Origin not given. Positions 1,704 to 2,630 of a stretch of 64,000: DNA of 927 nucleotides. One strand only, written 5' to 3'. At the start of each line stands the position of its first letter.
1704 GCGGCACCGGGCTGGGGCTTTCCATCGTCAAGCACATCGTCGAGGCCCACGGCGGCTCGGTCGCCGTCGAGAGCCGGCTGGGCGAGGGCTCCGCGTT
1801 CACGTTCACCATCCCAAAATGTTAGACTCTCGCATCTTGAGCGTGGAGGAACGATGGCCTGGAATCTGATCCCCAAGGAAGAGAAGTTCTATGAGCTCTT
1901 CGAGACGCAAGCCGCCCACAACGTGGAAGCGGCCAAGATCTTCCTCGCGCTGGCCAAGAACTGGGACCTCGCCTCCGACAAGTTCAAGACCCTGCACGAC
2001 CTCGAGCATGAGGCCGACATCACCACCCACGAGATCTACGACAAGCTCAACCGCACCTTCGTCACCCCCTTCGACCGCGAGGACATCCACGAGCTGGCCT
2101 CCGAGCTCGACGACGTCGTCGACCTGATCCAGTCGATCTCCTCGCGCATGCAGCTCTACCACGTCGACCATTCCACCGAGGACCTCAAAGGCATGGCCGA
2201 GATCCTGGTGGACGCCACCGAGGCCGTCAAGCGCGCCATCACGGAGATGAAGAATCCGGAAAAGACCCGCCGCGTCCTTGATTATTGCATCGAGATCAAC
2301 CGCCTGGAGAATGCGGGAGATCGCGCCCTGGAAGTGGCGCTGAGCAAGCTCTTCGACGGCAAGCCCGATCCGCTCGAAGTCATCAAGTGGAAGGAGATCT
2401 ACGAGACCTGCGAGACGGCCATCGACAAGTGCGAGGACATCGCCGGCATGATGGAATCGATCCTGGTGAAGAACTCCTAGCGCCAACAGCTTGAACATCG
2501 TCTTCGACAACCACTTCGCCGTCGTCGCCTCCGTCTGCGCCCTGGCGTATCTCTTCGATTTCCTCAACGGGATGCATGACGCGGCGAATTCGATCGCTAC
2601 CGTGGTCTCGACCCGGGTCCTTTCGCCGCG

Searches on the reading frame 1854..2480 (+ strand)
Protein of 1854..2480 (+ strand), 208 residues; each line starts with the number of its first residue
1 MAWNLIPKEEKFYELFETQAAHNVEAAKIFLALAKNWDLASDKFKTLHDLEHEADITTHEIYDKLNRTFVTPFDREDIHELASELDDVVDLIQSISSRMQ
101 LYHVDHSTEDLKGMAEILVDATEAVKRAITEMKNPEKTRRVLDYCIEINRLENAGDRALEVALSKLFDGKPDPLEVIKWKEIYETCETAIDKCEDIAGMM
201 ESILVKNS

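Call 66: search_protein_families(library=pfam, proteins=[window:1854-2480:+], max_evalue=0.001)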
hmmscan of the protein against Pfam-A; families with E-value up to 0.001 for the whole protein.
window:1854-2480:+ (208 aa): 1 family
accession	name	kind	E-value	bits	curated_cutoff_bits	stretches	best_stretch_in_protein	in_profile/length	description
PF01865.21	PhoU_div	-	7.2e-27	94.6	24.4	1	8-205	9-213/214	Protein of unknown function DUF47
